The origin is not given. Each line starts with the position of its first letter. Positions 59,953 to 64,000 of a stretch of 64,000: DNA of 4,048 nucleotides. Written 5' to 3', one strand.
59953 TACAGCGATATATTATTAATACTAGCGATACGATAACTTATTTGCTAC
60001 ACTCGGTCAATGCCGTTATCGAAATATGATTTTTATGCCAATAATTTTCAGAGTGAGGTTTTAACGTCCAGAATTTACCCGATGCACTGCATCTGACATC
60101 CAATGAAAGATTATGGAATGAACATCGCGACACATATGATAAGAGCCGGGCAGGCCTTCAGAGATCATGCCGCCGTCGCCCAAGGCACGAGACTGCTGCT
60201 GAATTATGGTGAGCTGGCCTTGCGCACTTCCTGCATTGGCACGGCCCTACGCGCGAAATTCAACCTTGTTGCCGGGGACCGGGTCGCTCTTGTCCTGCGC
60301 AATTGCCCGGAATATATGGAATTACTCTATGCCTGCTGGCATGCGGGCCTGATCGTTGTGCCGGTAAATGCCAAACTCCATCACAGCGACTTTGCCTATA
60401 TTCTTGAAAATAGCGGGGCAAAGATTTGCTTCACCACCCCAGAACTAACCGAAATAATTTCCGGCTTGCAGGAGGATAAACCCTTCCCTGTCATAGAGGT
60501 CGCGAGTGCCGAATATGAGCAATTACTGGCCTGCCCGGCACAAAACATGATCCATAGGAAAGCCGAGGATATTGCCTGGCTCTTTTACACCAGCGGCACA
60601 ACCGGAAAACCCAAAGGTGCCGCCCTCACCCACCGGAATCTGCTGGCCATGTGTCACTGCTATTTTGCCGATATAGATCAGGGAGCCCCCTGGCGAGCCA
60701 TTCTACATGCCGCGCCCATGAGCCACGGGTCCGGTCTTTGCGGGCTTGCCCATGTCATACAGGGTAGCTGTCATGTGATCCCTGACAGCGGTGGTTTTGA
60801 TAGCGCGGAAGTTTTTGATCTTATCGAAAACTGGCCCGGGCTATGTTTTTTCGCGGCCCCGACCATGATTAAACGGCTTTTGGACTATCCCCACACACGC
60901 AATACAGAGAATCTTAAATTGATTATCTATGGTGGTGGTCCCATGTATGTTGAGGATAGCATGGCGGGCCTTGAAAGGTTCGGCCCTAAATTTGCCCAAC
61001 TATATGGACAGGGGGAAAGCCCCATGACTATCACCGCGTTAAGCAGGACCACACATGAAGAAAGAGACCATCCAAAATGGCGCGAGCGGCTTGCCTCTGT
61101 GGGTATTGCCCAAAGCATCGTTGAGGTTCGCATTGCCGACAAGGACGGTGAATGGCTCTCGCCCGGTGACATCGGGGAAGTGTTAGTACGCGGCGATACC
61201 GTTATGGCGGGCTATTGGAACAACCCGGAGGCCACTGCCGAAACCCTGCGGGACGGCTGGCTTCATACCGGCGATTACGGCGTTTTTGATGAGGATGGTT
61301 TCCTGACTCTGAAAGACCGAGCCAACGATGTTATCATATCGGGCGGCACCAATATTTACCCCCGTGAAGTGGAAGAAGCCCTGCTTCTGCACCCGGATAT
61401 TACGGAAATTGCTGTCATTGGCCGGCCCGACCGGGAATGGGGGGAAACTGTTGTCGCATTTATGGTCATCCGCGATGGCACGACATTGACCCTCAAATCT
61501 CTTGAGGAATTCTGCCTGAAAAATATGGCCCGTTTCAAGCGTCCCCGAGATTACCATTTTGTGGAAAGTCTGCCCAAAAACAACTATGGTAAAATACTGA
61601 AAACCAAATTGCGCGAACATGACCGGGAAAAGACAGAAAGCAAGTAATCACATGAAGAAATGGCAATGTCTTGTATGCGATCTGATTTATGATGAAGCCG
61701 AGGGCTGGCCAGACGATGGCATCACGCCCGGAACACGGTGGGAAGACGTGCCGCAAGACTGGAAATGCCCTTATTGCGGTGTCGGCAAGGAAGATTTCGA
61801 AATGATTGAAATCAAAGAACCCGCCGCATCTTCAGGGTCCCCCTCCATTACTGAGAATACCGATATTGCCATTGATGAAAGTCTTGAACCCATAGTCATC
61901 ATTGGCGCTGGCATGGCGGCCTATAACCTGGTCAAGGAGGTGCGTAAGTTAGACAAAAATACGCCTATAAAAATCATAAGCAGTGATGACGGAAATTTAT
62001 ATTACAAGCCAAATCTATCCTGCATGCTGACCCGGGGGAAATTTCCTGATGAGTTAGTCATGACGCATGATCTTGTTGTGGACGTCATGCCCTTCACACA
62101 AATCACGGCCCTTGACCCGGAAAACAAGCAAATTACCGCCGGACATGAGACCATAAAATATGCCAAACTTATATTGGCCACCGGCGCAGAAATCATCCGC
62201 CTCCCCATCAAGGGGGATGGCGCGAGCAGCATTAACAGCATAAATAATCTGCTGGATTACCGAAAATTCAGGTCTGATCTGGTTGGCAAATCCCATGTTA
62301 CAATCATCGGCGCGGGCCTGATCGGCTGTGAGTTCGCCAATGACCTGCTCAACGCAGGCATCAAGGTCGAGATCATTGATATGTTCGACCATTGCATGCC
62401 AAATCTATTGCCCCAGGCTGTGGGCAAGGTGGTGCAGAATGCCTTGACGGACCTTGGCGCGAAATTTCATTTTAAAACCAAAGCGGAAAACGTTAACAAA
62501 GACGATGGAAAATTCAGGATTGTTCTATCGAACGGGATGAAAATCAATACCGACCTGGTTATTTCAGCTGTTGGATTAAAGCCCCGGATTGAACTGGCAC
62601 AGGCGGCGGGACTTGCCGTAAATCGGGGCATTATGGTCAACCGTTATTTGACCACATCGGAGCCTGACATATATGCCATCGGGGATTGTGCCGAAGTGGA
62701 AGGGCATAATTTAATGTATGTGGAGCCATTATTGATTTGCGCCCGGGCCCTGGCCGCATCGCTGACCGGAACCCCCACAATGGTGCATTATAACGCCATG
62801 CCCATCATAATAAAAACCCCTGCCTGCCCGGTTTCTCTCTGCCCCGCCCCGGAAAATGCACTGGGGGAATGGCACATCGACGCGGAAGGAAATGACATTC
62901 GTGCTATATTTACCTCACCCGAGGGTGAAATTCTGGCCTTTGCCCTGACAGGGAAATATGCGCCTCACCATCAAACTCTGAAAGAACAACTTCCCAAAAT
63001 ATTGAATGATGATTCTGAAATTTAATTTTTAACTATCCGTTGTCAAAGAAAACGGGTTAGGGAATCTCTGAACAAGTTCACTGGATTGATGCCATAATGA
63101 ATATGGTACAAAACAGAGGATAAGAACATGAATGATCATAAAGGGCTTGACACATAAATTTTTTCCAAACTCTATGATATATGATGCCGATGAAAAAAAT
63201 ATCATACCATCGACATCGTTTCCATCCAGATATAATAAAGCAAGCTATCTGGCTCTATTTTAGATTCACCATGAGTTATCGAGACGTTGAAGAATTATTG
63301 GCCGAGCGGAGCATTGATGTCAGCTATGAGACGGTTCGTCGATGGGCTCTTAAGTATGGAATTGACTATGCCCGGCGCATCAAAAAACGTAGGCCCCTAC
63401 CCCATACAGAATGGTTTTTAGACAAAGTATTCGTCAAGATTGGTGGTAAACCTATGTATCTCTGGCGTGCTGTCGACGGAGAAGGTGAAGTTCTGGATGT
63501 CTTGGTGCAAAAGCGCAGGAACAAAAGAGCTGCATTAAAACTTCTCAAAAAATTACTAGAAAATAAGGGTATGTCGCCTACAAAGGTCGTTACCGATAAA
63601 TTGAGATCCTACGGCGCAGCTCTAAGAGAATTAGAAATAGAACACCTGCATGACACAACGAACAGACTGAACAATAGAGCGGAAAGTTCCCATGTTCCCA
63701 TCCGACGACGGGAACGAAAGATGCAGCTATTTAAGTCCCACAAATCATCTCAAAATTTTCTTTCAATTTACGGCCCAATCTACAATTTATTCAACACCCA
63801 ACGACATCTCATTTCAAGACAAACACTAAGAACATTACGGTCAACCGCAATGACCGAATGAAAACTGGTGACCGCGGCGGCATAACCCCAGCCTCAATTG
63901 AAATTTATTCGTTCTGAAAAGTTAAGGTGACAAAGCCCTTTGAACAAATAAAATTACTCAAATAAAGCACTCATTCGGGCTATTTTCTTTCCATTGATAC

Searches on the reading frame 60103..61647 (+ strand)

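Call 56: search_protein_families(library=pfam, proteins=[window:60103-61647:+], max_evalue=0.00001)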
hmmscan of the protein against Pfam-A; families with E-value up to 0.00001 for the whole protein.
window:60103-61647:+ (514 aa): 2 families
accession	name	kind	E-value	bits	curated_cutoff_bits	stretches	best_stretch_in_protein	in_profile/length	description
PF00501.34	AMP-binding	-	4e-68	230.4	29.9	1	17-372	6-384/384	AMP-binding enzyme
PF13193.12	AMP-binding_C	-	3.6e-20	73.1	24.5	1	422-497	1-76/76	AMP-binding enzyme C-terminal domain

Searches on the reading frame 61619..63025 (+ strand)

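Call 56: search_protein_families(library=pfam, proteins=[window:61619-63025:+], max_evalue=0.00001)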
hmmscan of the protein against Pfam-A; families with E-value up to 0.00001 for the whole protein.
window:61619-63025:+ (468 aa): 6 families
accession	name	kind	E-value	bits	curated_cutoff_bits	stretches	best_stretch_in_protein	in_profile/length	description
PF07992.20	Pyr_redox_2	-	8.7e-55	186.6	26.1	1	92-360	3-278/291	Pyridine nucleotide-disulphide oxidoreductase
PF18113.7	Rbx_binding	-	1.9e-21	76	22.1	1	389-458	2-71/71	Rubredoxin binding C-terminal domain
PF00301.25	Rubredoxin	-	4.2e-20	71.9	23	1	14-60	1-47/47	Rubredoxin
PF00070.33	Pyr_redox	-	2.8e-17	63.4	22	1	226-303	1-79/82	Pyridine nucleotide-disulphide oxidoreductase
PF13738.12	Pyr_redox_3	-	6.7e-08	32.6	30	1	154-355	96-305/305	Pyridine nucleotide-disulphide oxidoreductase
PF05834.18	Lycopene_cycl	-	4.1e-06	26.6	23.4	0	271-351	92-171/380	Lycopene cyclase protein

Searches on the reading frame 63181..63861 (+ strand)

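Call 56: search_protein_families(library=pfam, proteins=[window:63181-63861:+], max_evalue=0.00001)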
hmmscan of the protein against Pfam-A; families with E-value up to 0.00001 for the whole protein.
window:63181-63861:+ (226 aa): 1 family
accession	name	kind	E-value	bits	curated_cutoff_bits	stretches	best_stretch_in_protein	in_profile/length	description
PF13610.12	DDE_Tnp_IS240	-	2.7e-35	122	27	1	77-205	3-137/139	DDE domain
